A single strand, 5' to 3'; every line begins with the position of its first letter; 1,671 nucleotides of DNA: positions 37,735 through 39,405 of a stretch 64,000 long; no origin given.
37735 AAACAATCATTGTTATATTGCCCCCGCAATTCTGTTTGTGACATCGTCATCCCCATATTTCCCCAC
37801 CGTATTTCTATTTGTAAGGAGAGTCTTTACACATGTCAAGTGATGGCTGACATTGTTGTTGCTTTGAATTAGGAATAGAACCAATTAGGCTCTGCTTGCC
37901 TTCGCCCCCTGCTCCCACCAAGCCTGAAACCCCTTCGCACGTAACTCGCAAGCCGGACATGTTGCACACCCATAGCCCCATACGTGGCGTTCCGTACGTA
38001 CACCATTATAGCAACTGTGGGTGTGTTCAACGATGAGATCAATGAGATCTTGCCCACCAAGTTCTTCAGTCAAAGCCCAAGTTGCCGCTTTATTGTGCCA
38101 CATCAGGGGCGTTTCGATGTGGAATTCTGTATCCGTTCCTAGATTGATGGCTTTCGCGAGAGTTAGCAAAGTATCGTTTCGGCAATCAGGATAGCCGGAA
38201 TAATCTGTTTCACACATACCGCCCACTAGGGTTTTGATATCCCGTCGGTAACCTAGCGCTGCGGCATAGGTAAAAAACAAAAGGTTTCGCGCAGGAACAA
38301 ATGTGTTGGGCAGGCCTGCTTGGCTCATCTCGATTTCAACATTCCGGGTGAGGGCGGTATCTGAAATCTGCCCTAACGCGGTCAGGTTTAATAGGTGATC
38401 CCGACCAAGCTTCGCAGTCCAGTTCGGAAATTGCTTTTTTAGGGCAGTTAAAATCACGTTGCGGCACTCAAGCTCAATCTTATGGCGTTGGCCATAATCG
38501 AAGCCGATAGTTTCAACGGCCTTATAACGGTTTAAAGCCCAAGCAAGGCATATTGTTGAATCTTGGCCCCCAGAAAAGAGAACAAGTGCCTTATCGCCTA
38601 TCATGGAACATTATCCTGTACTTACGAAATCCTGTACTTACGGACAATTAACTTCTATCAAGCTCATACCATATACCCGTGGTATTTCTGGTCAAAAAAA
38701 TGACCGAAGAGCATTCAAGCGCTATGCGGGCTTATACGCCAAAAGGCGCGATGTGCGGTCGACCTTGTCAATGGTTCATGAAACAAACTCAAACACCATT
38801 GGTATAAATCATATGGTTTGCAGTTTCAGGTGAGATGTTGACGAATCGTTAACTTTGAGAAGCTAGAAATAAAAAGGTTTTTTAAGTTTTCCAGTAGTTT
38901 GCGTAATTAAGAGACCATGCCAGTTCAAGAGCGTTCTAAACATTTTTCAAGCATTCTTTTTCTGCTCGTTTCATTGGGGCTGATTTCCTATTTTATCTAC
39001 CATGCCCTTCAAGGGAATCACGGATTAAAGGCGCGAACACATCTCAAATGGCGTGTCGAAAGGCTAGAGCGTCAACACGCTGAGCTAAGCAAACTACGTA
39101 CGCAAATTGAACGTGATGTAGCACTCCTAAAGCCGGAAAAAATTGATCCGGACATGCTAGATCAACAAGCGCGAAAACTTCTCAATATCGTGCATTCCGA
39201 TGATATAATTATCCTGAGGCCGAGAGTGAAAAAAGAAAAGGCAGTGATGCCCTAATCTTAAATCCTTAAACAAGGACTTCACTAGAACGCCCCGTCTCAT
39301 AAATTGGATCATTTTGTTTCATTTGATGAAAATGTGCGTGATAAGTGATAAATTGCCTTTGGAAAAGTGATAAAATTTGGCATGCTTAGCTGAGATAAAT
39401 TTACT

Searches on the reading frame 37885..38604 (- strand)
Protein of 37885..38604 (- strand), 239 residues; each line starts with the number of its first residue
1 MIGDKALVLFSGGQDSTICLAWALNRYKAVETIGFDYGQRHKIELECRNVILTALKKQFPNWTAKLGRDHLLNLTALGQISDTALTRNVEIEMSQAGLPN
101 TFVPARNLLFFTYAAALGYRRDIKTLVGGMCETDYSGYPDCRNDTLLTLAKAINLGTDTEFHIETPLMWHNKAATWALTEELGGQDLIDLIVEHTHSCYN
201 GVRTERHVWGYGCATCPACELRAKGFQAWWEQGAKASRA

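Call 3: search_protein_families(library=pfam, proteins=[window:37885-38604:-], max_evalue=0.01)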
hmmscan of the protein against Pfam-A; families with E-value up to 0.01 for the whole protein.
window:37885-38604:- (239 aa): 1 family
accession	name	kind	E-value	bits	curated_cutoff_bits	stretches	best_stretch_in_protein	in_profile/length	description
PF06508.19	QueC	-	4.3e-66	222.9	22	1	5-228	1-208/210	Queuosine biosynthesis protein QueC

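Call 4: search_protein_families(library=ncbifam, proteins=[window:37885-38604:-], max_evalue=0.01)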
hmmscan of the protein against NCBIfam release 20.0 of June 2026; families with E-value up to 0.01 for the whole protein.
window:37885-38604:- (239 aa): 4 families
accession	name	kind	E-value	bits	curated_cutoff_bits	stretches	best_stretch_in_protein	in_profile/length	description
NF008317.0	PRK11106.1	equivalog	6.8e-64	215.4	378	1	5-232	3-216/231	7-cyano-7-deazaguanine synthase QueC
TIGR00364.1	TIGR00364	equivalog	4e-57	193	150.3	1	6-222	1-201/201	7-cyano-7-deazaguanine synthase QueC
NF011155.0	PRK14561.1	equivalog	0.0012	18.6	207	1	5-45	2-41/195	hypothetical protein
NF041925.1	QatC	equivalog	0.0085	15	280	0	6-63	103-157/398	Qat anti-phage system QueC-like protein QatC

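Call 16: find_homologous_proteins(query=window:37885-38604:-, max_evalue=1e-60)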
Query window:37885-38604:- (239 aa): 7994 proteins with E <= 1e-60 among 8000 candidates; the best 120 are listed.
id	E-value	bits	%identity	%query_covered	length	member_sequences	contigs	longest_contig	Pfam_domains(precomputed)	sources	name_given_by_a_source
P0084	2.2e-163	560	100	100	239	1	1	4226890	PF06508.20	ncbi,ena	-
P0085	3.7e-113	395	71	95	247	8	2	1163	PF06508.20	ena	-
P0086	1.1e-112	394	71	97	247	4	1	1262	PF06508.20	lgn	-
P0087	5.6e-111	388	67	100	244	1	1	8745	PF06508.20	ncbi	-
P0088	1.5e-110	387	68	98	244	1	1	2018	PF06508.20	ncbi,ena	-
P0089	3.0e-110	386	72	96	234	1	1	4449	PF06508.20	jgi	jgi:7-cyano-7-deazaguanine synthase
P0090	8.0e-110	384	71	95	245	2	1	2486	PF06508.20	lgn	-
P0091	1.5e-109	383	71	96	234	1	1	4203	PF06508.20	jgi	jgi:7-cyano-7-deazaguanine synthase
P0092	1.9e-109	383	72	96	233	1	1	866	PF06508.20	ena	-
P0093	2.5e-109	383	70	98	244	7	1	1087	PF06508.20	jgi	jgi:7-cyano-7-deazaguanine synthase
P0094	4.5e-109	382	69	95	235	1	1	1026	PF06508.20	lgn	-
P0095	5.4e-109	382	72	94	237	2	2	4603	PF06508.20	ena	-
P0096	5.7e-109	382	71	98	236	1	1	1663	PF06508.20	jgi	jgi:7-cyano-7-deazaguanine synthase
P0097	6.1e-109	381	72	95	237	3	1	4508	PF06508.20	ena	-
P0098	1.0e-108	381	71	96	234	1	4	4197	PF06508.20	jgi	jgi:7-cyano-7-deazaguanine synthase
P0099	2.3e-108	380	71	95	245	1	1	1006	PF06508.20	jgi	jgi:7-cyano-7-deazaguanine synthase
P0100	2.9e-108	379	70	94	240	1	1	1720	PF06508.20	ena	-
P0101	3.6e-108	379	71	96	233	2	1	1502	PF06508.20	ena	-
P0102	4.3e-108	379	72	94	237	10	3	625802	PF06508.20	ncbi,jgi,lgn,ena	-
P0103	4.9e-108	379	66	98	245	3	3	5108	PF06508.20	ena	-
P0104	5.4e-108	378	68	97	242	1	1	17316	PF06508.20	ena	-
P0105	7.2e-108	378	70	98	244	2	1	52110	PF06508.20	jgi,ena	-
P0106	8.0e-108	378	69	97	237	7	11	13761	PF06508.20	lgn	-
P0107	9.5e-108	378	70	94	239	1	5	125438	PF06508.20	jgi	jgi:7-cyano-7-deazaguanine synthase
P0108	1.4e-107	377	67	97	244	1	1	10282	PF06508.20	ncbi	ncbi:MAG: 7-cyano-7-deazaguanine synthase QueC [Pseudomonadota bacterium]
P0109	1.4e-107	377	69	97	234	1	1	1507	PF06508.20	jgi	jgi:7-cyano-7-deazaguanine synthase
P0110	2.0e-107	376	67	99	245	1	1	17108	PF06508.20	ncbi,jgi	-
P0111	2.1e-107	376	70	95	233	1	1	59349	PF06508.20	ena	-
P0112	2.2e-107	376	70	96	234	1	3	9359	PF06508.20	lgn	-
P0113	2.2e-107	376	69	96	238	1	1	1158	PF06508.20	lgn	-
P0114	2.5e-107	376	71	94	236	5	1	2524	PF06508.20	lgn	-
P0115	2.6e-107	376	71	94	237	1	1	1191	PF06508.20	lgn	-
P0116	2.7e-107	376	67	97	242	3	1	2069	PF06508.20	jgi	jgi:7-cyano-7-deazaguanine synthase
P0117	2.7e-107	376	67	99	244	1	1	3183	PF06508.20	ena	-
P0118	2.8e-107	376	70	96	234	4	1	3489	PF06508.20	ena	-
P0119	2.8e-107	376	69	96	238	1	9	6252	PF06508.20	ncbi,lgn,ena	-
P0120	2.8e-107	376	71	95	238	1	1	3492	PF06508.20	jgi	jgi:7-cyano-7-deazaguanine synthase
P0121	3.2e-107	376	67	96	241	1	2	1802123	PF06508.20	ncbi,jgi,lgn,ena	-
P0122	3.2e-107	376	71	97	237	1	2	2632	PF06508.20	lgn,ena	-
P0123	4.0e-107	376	69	96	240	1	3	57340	PF06508.20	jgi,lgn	jgi:7-cyano-7-deazaguanine synthase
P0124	4.0e-107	375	70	96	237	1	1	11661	PF06508.20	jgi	jgi:7-cyano-7-deazaguanine synthase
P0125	5.0e-107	375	67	95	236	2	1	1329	PF06508.20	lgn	-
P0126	5.3e-107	375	69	96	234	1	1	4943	PF06508.20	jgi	jgi:7-cyano-7-deazaguanine synthase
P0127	5.6e-107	375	69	95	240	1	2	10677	PF06508.20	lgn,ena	-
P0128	5.6e-107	375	71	94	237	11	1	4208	PF06508.20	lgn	-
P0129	6.0e-107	375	70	96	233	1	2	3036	PF06508.20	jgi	jgi:7-cyano-7-deazaguanine synthase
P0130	6.4e-107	375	68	95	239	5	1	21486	PF06508.20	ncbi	-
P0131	6.5e-107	375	68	98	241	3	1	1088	PF06508.20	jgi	jgi:7-cyano-7-deazaguanine synthase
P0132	8.2e-107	374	69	96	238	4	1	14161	PF06508.20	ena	-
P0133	8.3e-107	374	70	94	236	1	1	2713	PF06508.20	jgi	jgi:7-cyano-7-deazaguanine synthase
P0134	9.7e-107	374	71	94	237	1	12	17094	PF06508.20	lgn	-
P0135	1.1e-106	374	70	96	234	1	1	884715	PF06508.20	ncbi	-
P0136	1.2e-106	374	69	96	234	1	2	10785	PF06508.20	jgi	jgi:7-cyano-7-deazaguanine synthase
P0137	1.2e-106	374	70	94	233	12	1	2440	PF06508.20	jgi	-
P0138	1.2e-106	374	70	96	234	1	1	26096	PF06508.20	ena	-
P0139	1.2e-106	374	71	93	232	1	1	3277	PF06508.20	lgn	-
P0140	1.2e-106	374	68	99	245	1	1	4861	PF06508.20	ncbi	-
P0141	1.4e-106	374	68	97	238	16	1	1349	PF06508.20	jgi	jgi:7-cyano-7-deazaguanine synthase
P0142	1.5e-106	374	69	96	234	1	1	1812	PF06508.20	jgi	jgi:7-cyano-7-deazaguanine synthase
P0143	1.7e-106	373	68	97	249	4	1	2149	PF06508.20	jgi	jgi:7-cyano-7-deazaguanine synthase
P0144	1.8e-106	373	68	98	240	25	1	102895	PF06508.20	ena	-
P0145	1.9e-106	373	71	95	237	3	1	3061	PF06508.20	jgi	jgi:7-cyano-7-deazaguanine synthase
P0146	2.0e-106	373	70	96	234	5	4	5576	PF06508.20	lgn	-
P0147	2.1e-106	373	70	96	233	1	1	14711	PF06508.20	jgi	jgi:7-cyano-7-deazaguanine synthase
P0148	2.2e-106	373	68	94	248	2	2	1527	PF06508.20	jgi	jgi:7-cyano-7-deazaguanine synthase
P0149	2.2e-106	373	69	96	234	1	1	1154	PF06508.20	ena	-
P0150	2.2e-106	373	71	94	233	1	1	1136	PF06508.20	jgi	jgi:7-cyano-7-deazaguanine synthase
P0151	2.3e-106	373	70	96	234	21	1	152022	PF06508.20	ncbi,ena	-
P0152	2.3e-106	373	69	95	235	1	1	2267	PF06508.20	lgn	-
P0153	2.4e-106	373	68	95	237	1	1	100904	PF06508.20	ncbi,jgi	-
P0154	2.6e-106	373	66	98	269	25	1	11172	PF06508.20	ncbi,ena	-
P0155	2.9e-106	373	69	96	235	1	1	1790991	PF06508.20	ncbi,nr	ncbi:MAG: 7-cyano-7-deazaguanine synthase QueC [Parvibaculum sp.]|nr:7-cyano-7-deazaguanine synthase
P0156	3.0e-106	373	68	95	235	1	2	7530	PF06508.20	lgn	-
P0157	3.1e-106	373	69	96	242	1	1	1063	PF06508.20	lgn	-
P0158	3.1e-106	373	69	98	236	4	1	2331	PF06508.20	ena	-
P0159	3.2e-106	373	67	97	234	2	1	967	PF06508.20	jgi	jgi:7-cyano-7-deazaguanine synthase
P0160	3.4e-106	372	69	95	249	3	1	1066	PF06508.20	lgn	-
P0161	3.5e-106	372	66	98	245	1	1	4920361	PF06508.20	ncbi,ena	-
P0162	3.5e-106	372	71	94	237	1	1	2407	PF06508.20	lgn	-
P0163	3.6e-106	372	69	95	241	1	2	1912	PF06508.20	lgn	-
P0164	3.6e-106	372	70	94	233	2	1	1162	PF06508.20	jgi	jgi:7-cyano-7-deazaguanine synthase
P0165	3.7e-106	372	70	94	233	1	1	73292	PF06508.20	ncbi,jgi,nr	ncbi:MAG TPA: 7-cyano-7-deazaguanine synthase QueC [Hyphomicrobiaceae bacterium]|jgi:7-cyano-7-deaza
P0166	4.1e-106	372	64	98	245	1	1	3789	PF06508.20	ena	-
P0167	4.1e-106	372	69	96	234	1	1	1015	PF06508.20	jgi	jgi:7-cyano-7-deazaguanine synthase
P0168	4.4e-106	372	68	96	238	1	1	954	PF06508.20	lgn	-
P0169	4.6e-106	372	70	96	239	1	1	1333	PF06508.20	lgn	-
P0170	4.8e-106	372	70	94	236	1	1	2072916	PF06508.20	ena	-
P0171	4.8e-106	372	68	100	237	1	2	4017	PF06508.20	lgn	-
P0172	5.0e-106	372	69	96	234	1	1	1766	PF06508.20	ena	-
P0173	5.1e-106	372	66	98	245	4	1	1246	PF06508.20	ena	-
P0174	5.1e-106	372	70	95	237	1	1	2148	PF06508.20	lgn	-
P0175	6.1e-106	372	69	95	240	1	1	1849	PF06508.20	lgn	-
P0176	6.5e-106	372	69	96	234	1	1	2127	PF06508.20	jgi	jgi:7-cyano-7-deazaguanine synthase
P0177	6.5e-106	372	69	96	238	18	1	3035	PF06508.20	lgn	-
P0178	6.6e-106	372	69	96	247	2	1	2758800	PF06508.20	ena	-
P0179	6.9e-106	371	68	97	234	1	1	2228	PF06508.20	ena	-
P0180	7.0e-106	371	68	96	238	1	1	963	PF06508.20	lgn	-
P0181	7.0e-106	371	70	94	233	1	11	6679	PF06508.20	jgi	jgi:7-cyano-7-deazaguanine synthase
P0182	7.1e-106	371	70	95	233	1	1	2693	PF06508.20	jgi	jgi:7-cyano-7-deazaguanine synthase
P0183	7.1e-106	371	70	94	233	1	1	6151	PF06508.20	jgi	jgi:7-cyano-7-deazaguanine synthase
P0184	7.5e-106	371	68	96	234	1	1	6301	PF06508.20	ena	-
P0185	7.7e-106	371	67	95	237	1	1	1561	PF06508.20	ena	-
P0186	7.9e-106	371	68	100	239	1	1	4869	PF06508.20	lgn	-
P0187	8.2e-106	371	69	96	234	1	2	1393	PF06508.20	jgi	jgi:7-cyano-7-deazaguanine synthase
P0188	8.2e-106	371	68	95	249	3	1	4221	PF06508.20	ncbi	-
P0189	8.5e-106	371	68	96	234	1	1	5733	PF06508.20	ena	-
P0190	8.7e-106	371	68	95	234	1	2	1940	PF06508.20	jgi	jgi:7-cyano-7-deazaguanine synthase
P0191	8.7e-106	371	68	96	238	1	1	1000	PF06508.20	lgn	-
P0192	8.7e-106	371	68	96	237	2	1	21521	PF06508.20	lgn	-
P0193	9.6e-106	371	68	96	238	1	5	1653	PF06508.20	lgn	-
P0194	9.8e-106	371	69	95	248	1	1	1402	PF06508.20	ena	-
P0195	1.0e-105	371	70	94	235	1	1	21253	PF06508.20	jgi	jgi:7-cyano-7-deazaguanine synthase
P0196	1.1e-105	371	68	96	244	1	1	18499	PF06508.20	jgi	jgi:7-cyano-7-deazaguanine synthase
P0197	1.1e-105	371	69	94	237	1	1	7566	PF06508.20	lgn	-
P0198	1.1e-105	371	71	94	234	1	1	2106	PF06508.20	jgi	jgi:7-cyano-7-deazaguanine synthase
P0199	1.1e-105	371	69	95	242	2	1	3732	PF06508.20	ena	-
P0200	1.2e-105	371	68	96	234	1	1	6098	PF06508.20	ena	-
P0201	1.2e-105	371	70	94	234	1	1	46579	PF06508.20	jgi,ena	-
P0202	1.3e-105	371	68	97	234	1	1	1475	PF06508.20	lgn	-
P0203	1.3e-105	371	68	99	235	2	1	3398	PF06508.20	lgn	-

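Call 46: find_encoding_contigs(protein=P0102, flank=4000, max_places=3)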
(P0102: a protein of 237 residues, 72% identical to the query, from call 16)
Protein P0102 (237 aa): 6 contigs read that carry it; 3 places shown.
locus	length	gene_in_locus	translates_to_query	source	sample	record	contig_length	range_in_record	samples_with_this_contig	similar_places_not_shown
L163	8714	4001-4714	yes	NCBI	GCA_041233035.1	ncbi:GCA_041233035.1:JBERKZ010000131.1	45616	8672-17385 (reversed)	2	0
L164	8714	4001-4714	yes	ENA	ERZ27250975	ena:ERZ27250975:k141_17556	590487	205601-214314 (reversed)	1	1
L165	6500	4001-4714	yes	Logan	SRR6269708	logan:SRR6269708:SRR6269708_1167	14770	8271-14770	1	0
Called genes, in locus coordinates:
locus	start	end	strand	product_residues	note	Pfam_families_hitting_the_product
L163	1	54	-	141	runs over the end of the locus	PF00472:RF-1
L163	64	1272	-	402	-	PF01266:DAO (faint), PF01494:FAD_binding_3 (weak), PF03486:HI0933_like, PF13450:NAD_binding_8 (faint), PF22780:HI0933_like_1st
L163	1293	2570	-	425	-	PF03952:Enolase_N, PF00113:Enolase_C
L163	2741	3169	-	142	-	-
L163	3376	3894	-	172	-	-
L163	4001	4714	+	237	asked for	PF06508:QueC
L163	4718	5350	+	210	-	PF04055:Radical_SAM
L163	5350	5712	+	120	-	PF01242:PTPS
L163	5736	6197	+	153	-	PF14489:QueF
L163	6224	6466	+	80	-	-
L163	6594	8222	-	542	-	PF06418:CTP_synth_N, PF00117:GATase, PF07722:Peptidase_C26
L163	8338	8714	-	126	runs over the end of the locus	PF03840:SecG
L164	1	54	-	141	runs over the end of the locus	PF00472:RF-1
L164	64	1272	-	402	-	PF01266:DAO (faint), PF01494:FAD_binding_3 (weak), PF03486:HI0933_like, PF13450:NAD_binding_8 (faint), PF22780:HI0933_like_1st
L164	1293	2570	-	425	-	PF03952:Enolase_N, PF00113:Enolase_C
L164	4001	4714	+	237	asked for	PF06508:QueC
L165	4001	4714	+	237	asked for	PF06508:QueC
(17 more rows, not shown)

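Call 47: find_encoding_contigs(protein=P0089, flank=4000, max_places=3)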
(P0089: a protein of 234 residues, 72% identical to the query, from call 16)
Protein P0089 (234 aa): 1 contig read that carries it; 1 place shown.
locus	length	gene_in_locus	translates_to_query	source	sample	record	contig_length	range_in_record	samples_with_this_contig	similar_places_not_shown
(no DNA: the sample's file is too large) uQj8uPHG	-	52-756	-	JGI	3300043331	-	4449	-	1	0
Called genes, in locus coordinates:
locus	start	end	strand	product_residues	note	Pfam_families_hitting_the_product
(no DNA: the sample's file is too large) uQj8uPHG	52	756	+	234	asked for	PF06508:QueC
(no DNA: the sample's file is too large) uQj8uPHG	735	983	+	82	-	-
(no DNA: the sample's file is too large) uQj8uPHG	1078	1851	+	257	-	PF00106:adh_short, PF08659:KR, PF13561:adh_short_C2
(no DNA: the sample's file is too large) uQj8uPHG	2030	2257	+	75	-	-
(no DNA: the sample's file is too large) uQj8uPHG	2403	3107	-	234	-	PF02592:Vut_1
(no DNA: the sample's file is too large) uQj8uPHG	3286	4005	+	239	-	PF12844:HTH_19, PF13560:HTH_31, PF01381:HTH_3, PF14489:QueF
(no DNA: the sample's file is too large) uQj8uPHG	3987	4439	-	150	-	PF01551:Peptidase_M23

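Call 48: find_encoding_contigs(protein=P0097, flank=4000, max_places=3)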
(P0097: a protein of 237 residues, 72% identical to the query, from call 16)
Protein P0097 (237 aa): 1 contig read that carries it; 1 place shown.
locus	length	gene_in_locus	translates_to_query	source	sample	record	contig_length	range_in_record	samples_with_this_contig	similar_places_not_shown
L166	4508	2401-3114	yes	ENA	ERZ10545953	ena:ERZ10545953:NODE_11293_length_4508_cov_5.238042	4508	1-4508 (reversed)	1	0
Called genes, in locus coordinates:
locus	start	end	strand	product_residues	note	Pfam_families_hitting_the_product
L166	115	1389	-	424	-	PF03952:Enolase_N, PF13378:MR_MLE_C (faint), PF00113:Enolase_C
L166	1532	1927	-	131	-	-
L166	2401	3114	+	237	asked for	PF06508:QueC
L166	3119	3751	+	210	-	PF04055:Radical_SAM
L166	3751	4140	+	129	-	PF01242:PTPS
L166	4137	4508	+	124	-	?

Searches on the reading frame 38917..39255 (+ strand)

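Call 38: search_protein_families(library=pfam, proteins=[window:38917-39255:+], max_evalue=0.001)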
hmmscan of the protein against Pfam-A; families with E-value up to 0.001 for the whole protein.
window:38917-39255:+ (112 aa): 1 family
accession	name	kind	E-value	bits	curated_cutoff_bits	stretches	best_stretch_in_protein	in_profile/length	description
PF04977.20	DivIC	-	1.3e-11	44.6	28.9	1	22-99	1-75/80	Septum formation initiator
